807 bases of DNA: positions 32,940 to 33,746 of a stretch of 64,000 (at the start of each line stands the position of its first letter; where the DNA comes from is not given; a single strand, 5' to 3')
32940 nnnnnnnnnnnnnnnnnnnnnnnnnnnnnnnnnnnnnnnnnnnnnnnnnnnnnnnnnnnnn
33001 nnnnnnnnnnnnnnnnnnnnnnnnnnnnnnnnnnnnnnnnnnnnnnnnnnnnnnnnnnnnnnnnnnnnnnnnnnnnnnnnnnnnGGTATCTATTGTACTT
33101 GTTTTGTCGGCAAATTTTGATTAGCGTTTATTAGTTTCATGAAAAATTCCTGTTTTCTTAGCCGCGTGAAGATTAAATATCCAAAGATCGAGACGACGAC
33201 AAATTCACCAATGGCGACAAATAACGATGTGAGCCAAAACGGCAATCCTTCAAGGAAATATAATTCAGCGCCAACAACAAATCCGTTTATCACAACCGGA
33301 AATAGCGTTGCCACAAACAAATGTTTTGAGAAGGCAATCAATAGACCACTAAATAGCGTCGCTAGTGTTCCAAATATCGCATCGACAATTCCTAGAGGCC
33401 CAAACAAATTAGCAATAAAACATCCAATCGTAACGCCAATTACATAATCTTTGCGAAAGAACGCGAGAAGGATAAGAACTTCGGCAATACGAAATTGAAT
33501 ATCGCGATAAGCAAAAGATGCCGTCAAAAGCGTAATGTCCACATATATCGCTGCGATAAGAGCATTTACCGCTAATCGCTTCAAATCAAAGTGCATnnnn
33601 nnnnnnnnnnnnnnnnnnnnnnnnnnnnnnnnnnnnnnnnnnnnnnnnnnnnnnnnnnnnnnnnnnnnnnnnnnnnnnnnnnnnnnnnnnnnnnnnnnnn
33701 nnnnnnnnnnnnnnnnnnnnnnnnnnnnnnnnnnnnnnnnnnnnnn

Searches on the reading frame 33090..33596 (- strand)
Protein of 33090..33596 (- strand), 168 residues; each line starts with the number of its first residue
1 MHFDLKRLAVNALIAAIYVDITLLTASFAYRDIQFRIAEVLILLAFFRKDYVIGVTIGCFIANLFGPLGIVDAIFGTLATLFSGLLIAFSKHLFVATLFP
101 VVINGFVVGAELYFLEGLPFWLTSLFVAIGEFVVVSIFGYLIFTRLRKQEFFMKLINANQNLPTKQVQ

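Call 8: search_protein_families(library=pfam, proteins=[window:33090-33596:-])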
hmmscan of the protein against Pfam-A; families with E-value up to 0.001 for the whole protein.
window:33090-33596:- (168 aa): 1 family
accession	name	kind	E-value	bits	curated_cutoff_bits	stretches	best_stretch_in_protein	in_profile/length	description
PF06177.16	QueT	-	2.6e-41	141.7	33.7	1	8-148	1-141/141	QueT transporter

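Call 11: find_homologous_proteins(query=window:33090-33596:-)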
Query window:33090-33596:- (168 aa): 382 proteins with E <= 0.001 among 533 candidates; the best 120 are listed.
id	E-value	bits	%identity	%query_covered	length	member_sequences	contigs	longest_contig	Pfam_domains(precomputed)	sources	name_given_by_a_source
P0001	4.9e-99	347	100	100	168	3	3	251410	PF06177.17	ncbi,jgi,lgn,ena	-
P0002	2.9e-93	329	93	100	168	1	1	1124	PF06177.17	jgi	jgi:uncharacterized membrane protein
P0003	3.0e-78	280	77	100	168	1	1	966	PF06177.17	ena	-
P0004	1.4e-76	274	79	96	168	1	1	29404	PF06177.17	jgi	jgi:uncharacterized membrane protein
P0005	2.6e-76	273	79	96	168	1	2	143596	PF06177.17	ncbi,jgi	ncbi:MAG: QueT transporter family protein [Bacilli bacterium]|jgi:uncharacterized membrane protein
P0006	4.1e-76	273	77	100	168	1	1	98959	PF06177.17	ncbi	-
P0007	1.1e-74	268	74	99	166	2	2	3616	PF06177.17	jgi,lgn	jgi:uncharacterized membrane protein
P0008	3.6e-73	263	74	100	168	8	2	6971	PF06177.17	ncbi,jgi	jgi:uncharacterized membrane protein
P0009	4.6e-73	263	74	97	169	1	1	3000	PF06177.17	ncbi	-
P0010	5.4e-73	263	70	100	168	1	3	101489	PF06177.17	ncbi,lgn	-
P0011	6.3e-73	262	71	97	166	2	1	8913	PF06177.17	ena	-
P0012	9.2e-73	262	74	100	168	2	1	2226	PF06177.17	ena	-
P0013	8.4e-71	256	68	99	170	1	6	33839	PF06177.17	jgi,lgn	-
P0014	1.1e-67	245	69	99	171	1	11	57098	PF06177.17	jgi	jgi:uncharacterized membrane protein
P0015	6.3e-57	210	65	94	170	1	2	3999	PF06177.17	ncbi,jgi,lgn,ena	ncbi:MAG: QueT transporter family protein [Bacilli bacterium]|jgi:uncharacterized membrane protein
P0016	1.8e-54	202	59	96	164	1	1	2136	PF06177.17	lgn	-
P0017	3.8e-54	201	58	96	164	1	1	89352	PF06177.17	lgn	-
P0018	6.6e-54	201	60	95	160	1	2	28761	PF06177.17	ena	-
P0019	8.8e-54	200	63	86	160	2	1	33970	PF06177.17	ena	-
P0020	7.7e-53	197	60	93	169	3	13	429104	PF06177.17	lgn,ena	-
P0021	6.6e-52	194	60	96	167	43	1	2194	PF06177.17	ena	-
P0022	7.9e-52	194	59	95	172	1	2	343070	PF06177.17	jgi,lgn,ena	-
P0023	2.8e-51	192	59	96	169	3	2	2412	PF06177.17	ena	-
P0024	4.5e-51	191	60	95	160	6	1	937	PF06177.17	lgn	-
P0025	5.6e-51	191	58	96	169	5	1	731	PF06177.17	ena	-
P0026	1.3e-50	190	58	95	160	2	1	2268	PF06177.17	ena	-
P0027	1.7e-50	190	56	93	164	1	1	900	PF06177.17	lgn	-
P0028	2.4e-50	189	56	96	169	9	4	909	PF06177.17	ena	-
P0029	2.4e-50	189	60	93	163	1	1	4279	PF06177.17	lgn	-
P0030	2.6e-50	189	57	96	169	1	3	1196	PF06177.17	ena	-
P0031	2.6e-50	189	61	93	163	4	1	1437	PF06177.17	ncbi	-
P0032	4.5e-50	188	57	96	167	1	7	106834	PF06177.17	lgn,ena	-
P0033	5.1e-50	188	59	96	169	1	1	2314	PF06177.17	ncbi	-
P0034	6.3e-50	188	56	96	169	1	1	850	PF06177.17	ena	-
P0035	1.0e-49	187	57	96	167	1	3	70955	PF06177.17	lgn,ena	-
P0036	1.0e-49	187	61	93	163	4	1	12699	PF06177.17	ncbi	-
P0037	1.6e-49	186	55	93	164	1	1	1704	PF06177.17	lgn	-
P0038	1.6e-49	186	57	96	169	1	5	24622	PF06177.17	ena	-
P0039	1.7e-49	186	58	96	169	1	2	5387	PF06177.17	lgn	-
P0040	2.4e-49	186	59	93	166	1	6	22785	PF06177.17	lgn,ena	-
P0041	3.1e-49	185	59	93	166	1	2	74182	PF06177.17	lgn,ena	-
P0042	3.9e-49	185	59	93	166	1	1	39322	PF06177.17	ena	-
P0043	4.1e-49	185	53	96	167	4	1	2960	PF06177.17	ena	-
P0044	6.2e-49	184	58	93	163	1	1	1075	PF06177.17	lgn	-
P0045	7.0e-49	184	59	93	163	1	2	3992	PF06177.17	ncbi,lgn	-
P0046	1.0e-48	184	58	93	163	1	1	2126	PF06177.17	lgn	-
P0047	1.1e-48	184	58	93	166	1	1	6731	PF06177.17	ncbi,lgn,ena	-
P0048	1.5e-48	183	57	98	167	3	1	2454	PF06177.17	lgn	-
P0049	1.6e-48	183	56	96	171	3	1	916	PF06177.17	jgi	-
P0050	2.0e-48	183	56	92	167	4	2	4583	PF06177.17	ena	-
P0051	2.1e-48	183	57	96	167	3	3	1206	PF06177.17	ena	-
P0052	2.6e-48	182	58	93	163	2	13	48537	PF06177.17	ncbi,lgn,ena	-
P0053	3.1e-48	182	55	90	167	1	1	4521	PF06177.17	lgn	-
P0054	3.6e-48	182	57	96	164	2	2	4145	PF06177.17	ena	-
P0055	4.8e-48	182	59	80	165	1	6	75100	PF06177.17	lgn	-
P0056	4.8e-48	182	57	94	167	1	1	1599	PF06177.17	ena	-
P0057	6.1e-48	181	54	99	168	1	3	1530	PF06177.17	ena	-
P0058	8.8e-48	181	57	94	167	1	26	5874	PF06177.17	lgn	-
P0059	9.0e-48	181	56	96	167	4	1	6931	PF06177.17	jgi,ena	-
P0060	9.1e-48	181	55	93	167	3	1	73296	PF06177.17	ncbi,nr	ncbi:MAG: QueT transporter family protein [Bacilli bacterium]|nr:QueT transporter family protein [Ba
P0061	1.1e-47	180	57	96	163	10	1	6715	PF06177.17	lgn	-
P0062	1.3e-47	180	58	93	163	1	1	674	PF06177.17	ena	-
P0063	1.5e-47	180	58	94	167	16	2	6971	PF06177.17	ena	-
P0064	3.1e-47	179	57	90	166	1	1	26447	PF06177.17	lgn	-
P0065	3.2e-47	179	57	94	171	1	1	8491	PF06177.17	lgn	-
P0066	3.4e-47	179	55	95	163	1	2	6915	PF06177.17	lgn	-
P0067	1.0e-46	177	54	96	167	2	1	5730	PF06177.17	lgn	-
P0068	1.1e-46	177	55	96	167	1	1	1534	PF06177.17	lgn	-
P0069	1.3e-46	177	56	90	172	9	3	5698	PF06177.17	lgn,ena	-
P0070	1.6e-46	177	56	90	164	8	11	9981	PF06177.17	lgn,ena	-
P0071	1.3e-45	174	55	98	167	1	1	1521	PF06177.17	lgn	-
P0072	4.3e-45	172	54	93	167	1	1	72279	PF06177.17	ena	-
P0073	1.0e-44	171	56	96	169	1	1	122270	PF06177.17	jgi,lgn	-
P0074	1.1e-44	171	54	98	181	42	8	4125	PF06177.17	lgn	-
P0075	1.1e-44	171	51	96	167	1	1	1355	PF06177.17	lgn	-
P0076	1.7e-44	170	53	98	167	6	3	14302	PF06177.17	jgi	-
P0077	1.8e-44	170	54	96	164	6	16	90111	PF06177.17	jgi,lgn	jgi:uncharacterized membrane protein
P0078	1.9e-44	170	55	93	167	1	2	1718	PF06177.17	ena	-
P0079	2.8e-44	169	54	96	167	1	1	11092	PF06177.17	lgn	-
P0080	4.1e-44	169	55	95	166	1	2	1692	PF06177.17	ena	-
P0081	5.0e-44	169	53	98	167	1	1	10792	PF06177.17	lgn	-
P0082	9.9e-44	168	53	94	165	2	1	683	PF06177.17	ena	-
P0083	1.1e-43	167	73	64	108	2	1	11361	PF06177.17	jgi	jgi:uncharacterized membrane protein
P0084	1.8e-43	167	51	96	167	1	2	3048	PF06177.17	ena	-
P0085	2.0e-43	167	52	96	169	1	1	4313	PF06177.17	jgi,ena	-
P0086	2.0e-43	167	54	96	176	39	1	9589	PF06177.17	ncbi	-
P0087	3.0e-43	166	54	98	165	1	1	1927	PF06177.17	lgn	-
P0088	4.1e-43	166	53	90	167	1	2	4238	PF06177.17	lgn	-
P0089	4.7e-43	165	54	95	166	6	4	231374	PF06177.17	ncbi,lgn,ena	-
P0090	4.7e-43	165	53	96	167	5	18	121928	PF06177.17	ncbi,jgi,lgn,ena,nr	ncbi:MAG: Queuosine precursor transporter QueT [Tenericutes bacterium ADurb.Bin239]|jgi:uncharacteri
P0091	5.4e-43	165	52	97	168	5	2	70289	PF06177.17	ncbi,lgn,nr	ncbi:MAG: Queuosine precursor transporter QueT [Tenericutes bacterium ADurb.Bin087]|nr:MAG: Queuosin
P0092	7.2e-43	165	54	93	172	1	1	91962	PF06177.17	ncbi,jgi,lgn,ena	ncbi:MAG: QueT transporter family protein [Bacilli bacterium]|jgi:uncharacterized membrane protein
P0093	9.7e-43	164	52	96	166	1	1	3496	PF06177.17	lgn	-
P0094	1.1e-42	164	54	95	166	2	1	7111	PF06177.17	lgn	-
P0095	1.3e-42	164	50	98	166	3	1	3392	PF06177.17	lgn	-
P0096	1.6e-42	164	51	99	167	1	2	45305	PF06177.17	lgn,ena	-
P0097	2.0e-42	163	54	95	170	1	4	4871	PF06177.17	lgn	-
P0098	2.2e-42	163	53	93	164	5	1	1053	PF06177.17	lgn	-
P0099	2.5e-42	163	51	99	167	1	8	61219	PF06177.17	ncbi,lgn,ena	-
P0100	2.5e-42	163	51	99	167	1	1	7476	PF06177.17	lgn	-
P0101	3.6e-42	162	53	94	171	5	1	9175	PF06177.17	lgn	-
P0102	3.7e-42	162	52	98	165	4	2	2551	PF06177.17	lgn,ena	-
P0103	6.6e-42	162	54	95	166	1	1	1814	PF06177.17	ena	-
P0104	8.2e-42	161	54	92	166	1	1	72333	PF06177.17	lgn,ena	-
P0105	1.0e-41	161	52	96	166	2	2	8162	PF06177.17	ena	-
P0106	1.9e-41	160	52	97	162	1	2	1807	PF06177.17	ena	-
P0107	2.4e-41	160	47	96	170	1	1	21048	PF06177.17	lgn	-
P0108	2.6e-41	160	53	98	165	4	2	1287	PF06177.17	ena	-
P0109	2.9e-41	160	49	98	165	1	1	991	PF06177.17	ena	-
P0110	4.6e-41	159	54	92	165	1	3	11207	PF06177.17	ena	-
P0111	4.6e-41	159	51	96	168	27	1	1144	PF06177.17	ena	-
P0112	6.5e-41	158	54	92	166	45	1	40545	PF06177.17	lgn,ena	-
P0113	7.2e-41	158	50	97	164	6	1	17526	PF06177.17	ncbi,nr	ncbi:MAG TPA: QueT transporter family protein [Acholeplasmataceae bacterium]|nr:QueT transporter fam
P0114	1.0e-40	158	52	96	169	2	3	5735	PF06177.17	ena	-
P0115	1.1e-40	158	48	96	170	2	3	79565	PF06177.17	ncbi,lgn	-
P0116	1.1e-40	158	49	95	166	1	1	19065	PF06177.17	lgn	-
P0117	1.2e-40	158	50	98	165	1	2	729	PF06177.17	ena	-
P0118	1.2e-40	158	51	98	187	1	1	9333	PF06177.17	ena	-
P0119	1.3e-40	157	50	97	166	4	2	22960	PF06177.17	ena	-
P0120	1.4e-40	157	53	92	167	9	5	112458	PF06177.17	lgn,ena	-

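Call 13: find_related_loci(query=A1, collection=genome_contigs, flank=2500)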
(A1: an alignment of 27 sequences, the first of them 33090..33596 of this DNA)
Query A1 (168 aa) in genome_contigs; peptide patterns used: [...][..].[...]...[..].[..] (x = any residue, [..] = any of these).
146 stretches matched a pattern; 92 encode a relative of the query (tblastn E <= 1e-3); the best 80 are kept; 80 distinct loci.
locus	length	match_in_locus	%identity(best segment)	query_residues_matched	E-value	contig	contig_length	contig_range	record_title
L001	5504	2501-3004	77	1-168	4e-84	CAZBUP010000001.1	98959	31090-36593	MAG TPA_asm: uncultured Staphylococcaceae bacterium isolate binchicken_co269_220 genome assembly, contig: NODE_213_lengt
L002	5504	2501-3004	70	1-168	5e-81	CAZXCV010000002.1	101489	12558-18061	MAG TPA_asm: uncultured Staphylococcaceae bacterium isolate SRP090828_co4_175 genome assembly, contig: NODE_22_length_10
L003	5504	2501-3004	74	1-168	4e-80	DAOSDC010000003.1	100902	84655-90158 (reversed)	MAG TPA_asm: Bacilli bacterium isolate AMR_MDS_1841 NODE_156_length_100902_cov_6.498686, whole genome shotgun sequence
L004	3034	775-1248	65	4-161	1e-63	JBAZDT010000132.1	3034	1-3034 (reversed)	MAG: Bacilli bacterium isolate SO_2017_LW3_106 NODE_136867_length_3034_cov_1.433781_LW162_2017, whole genome shotgun seq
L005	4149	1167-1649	60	5-165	1e-59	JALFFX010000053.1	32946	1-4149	MAG: Erysipelotrichaceae bacterium isolate SUG644 k141_386941, whole genome shotgun sequence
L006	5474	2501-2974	60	4-161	2e-58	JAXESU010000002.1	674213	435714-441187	MAG: Bacilli bacterium isolate SUG2494 k141_42504, whole genome shotgun sequence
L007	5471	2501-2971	58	5-161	5e-55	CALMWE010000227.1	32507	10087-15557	MAG TPA_asm: uncultured Bacillales bacterium isolate SRR8859111_bin.165_CONCOCT_v1.1_MAG genome assembly, contig: ERZ164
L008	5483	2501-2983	56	5-165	3e-54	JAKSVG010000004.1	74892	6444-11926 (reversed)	MAG: Bacilli bacterium isolate Horse_feces353 MAG353_4, whole genome shotgun sequence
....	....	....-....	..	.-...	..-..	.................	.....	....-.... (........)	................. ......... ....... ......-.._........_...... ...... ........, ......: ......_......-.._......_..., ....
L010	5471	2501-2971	58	5-161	1e-52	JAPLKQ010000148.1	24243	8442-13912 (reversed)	MAG: Bacillota bacterium isolate LacPavin_0818_WC55_MAG_47_6 LacPavin_0818_WC55_scaffold_5030, whole genome shotgun sequ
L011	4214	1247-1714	56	6-161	1e-52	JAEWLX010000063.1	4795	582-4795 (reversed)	MAG: Bacillota bacterium isolate OH_PDB_11 k127_121990, whole genome shotgun sequence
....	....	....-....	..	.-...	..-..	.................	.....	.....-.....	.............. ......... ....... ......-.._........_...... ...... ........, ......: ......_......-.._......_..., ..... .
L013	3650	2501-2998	53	1-165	4e-52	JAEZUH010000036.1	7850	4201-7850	MAG: Bacillota bacterium isolate OH_PDB_81 k127_1433318, whole genome shotgun sequence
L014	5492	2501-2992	50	1-165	5e-52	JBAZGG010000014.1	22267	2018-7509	MAG: Bacilli bacterium isolate SO_2017_LW3_39 NODE_6027_length_22267_cov_1.625474_LW162_2017, whole genome shotgun seque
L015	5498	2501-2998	54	1-165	1e-51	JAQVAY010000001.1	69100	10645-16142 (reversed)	MAG: Bacilli bacterium isolate STD2_52 NODE_1327_length_69100_cov_43.261697_Sandtown_D2, whole genome shotgun sequence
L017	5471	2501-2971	54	5-161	4e-51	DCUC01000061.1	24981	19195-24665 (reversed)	MAG TPA_asm: Bacillales bacterium UBA1424 UBA1424_contig_19536, whole genome shotgun sequence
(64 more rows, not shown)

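Call 20: find_encoding_contigs(protein=P0001, flank=1500, max_places=4)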
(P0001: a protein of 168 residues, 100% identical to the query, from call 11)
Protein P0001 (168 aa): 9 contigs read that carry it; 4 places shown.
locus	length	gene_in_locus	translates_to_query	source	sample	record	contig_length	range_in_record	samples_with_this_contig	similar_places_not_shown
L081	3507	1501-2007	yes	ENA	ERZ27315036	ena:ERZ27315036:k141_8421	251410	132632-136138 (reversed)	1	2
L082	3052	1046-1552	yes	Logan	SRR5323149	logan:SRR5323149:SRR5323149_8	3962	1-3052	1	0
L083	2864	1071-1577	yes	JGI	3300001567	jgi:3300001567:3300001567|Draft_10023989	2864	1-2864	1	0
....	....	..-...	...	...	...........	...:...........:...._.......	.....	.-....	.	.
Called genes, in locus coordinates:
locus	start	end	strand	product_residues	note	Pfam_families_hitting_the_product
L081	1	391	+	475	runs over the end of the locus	PF02934:GatB_N, PF02637:GatB_Yqey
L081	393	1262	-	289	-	PF02645:DegV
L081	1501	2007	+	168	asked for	PF06177:QueT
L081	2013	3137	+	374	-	PF01702:TGT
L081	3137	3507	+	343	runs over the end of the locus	PF02547:Queuosine_synth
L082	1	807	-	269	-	?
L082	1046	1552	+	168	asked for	PF06177:QueT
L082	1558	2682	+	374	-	PF01702:TGT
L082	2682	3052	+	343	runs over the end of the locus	PF02547:Queuosine_synth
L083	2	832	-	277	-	?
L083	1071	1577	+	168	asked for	PF06177:QueT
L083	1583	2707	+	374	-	PF01702:TGT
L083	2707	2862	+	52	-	?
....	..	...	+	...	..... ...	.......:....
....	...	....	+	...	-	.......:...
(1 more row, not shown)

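Call 21: find_encoding_contigs(protein=P0002, flank=600, max_places=3)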
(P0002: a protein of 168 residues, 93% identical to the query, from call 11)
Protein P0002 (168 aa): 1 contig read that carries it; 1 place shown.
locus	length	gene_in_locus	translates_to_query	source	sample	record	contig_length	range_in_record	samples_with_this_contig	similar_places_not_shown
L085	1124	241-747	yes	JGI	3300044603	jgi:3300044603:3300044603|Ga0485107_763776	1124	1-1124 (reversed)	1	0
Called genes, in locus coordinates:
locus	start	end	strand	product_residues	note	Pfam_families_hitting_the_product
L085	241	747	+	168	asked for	PF06177:QueT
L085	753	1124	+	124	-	?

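Call 22: find_encoding_contigs(protein=P0004, flank=600, max_places=3)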
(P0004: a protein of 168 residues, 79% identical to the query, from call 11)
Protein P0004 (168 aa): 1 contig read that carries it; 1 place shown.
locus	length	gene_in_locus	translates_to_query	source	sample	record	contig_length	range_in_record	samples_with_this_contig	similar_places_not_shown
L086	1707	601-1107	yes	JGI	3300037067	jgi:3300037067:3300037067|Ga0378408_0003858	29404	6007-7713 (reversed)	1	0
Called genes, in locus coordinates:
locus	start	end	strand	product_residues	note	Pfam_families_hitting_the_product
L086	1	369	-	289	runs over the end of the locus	PF02645:DegV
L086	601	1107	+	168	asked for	PF06177:QueT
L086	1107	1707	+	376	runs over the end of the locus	PF01702:TGT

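Call 23: find_encoding_contigs(protein=P0003, flank=400, max_places=2)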
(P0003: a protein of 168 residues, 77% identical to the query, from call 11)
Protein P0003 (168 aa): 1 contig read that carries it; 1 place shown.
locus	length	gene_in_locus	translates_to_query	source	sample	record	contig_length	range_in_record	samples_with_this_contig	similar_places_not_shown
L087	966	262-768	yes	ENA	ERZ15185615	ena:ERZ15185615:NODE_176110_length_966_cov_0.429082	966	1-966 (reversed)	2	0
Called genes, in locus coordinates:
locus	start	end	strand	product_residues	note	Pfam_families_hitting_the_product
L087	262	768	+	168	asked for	PF06177:QueT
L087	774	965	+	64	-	?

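Call 24: find_encoding_contigs(protein=P0005, flank=400, max_places=2)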
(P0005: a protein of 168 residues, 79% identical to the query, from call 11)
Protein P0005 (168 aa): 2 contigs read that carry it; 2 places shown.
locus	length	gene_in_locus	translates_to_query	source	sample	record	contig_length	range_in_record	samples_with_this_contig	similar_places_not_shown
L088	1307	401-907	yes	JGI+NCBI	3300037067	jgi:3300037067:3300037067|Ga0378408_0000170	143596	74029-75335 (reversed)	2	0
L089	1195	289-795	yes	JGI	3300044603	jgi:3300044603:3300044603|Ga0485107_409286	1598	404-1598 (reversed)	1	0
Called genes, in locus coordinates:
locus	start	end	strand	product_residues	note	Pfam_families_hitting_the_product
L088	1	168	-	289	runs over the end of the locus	PF02645:DegV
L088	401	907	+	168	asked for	PF06177:QueT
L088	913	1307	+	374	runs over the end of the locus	PF01702:TGT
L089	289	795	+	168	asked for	PF06177:QueT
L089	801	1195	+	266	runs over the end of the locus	?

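Call 25: find_encoding_contigs(protein=P0007, flank=400, max_places=2)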
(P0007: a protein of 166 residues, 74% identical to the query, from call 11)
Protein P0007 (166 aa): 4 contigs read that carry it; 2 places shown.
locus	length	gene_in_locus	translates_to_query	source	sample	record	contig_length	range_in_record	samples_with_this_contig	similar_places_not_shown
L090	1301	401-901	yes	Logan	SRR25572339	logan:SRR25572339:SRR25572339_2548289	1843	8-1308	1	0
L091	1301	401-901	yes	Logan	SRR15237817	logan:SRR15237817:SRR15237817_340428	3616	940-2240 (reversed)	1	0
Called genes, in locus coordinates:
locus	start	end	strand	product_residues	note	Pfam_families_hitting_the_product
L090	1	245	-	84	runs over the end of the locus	?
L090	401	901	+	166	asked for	PF06177:QueT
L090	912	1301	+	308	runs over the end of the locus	?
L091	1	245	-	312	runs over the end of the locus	PF02645:DegV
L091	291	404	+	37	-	-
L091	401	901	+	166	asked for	PF06177:QueT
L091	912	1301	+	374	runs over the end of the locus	PF01702:TGT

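Call 26: find_encoding_contigs(protein=P0008, flank=400, max_places=2)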
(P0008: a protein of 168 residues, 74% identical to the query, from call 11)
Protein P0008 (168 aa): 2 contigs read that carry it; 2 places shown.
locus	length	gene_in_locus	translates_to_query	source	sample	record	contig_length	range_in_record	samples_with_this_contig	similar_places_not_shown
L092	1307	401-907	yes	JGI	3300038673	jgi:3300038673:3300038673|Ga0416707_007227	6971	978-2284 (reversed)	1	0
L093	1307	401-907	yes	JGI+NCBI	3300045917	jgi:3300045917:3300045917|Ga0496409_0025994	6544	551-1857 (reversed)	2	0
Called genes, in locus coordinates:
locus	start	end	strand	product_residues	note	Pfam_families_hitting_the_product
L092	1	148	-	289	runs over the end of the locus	PF02645:DegV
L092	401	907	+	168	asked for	PF06177:QueT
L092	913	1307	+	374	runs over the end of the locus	PF01702:TGT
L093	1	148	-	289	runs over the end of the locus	PF02645:DegV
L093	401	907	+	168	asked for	PF06177:QueT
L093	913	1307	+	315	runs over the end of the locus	?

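Call 27: find_encoding_contigs(protein=P0011, flank=400, max_places=2)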
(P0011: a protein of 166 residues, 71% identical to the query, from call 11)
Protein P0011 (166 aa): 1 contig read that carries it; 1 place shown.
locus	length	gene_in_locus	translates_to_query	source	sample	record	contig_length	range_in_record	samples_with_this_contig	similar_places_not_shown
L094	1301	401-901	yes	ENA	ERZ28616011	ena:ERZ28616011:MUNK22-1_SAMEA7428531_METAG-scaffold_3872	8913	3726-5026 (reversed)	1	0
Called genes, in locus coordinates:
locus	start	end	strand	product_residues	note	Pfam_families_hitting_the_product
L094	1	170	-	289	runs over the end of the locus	PF02645:DegV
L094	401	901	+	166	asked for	PF06177:QueT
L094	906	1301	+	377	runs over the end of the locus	PF01702:TGT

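Call 28: find_encoding_contigs(protein=P0013, flank=400, max_places=2)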
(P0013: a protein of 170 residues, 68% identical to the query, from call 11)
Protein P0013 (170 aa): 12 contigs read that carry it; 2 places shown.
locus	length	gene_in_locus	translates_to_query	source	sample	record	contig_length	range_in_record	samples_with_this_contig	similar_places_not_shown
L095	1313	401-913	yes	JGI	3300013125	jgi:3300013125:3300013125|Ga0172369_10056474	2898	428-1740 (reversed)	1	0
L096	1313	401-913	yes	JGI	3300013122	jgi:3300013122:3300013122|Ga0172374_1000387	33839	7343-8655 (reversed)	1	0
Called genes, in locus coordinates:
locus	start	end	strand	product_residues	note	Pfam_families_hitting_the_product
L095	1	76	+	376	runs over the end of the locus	PF13936:HTH_38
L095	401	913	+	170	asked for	PF06177:QueT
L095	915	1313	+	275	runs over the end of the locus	?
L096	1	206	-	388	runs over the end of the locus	PF13936:HTH_38 (weak)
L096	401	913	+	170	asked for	PF06177:QueT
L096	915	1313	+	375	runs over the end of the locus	PF01702:TGT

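Call 29: find_encoding_contigs(protein=P0014, flank=400, max_places=2)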
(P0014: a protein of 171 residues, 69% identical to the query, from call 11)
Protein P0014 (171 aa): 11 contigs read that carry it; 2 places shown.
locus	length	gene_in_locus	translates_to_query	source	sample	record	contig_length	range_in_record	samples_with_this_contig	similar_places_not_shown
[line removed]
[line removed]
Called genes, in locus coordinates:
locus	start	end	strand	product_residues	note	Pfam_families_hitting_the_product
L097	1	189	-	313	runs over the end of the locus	PF02645:DegV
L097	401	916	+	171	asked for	PF06177:QueT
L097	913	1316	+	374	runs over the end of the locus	PF01702:TGT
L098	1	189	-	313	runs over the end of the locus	PF02645:DegV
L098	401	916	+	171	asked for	PF06177:QueT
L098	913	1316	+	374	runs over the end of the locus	PF01702:TGT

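Call 56: find_related_loci(query=window:33090-33596:-, collection=metagenome_contigs, flank=400)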
Query window:33090-33596:- (168 aa) in metagenome_contigs; peptide patterns used: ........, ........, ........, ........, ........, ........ (x = any residue, [..] = any of these).
354 stretches matched a pattern; 152 encode a relative of the query (tblastn E <= 1e-3); the best 80 are kept; 80 distinct loci.
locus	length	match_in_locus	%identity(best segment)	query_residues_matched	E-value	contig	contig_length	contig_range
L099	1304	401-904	99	1-168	1e-110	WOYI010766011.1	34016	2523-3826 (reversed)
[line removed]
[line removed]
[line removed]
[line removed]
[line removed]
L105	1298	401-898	53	1-165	3e-52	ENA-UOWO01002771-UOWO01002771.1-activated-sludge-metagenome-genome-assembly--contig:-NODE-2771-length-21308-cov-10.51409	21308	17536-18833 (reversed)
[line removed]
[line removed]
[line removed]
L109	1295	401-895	49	1-167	6e-49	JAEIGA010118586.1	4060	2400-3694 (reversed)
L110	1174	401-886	50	1-163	4e-48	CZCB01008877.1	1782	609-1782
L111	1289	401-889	52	1-162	2e-47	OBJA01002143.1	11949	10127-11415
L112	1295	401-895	46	3-164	6e-45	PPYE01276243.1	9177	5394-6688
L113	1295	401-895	46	3-164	5e-45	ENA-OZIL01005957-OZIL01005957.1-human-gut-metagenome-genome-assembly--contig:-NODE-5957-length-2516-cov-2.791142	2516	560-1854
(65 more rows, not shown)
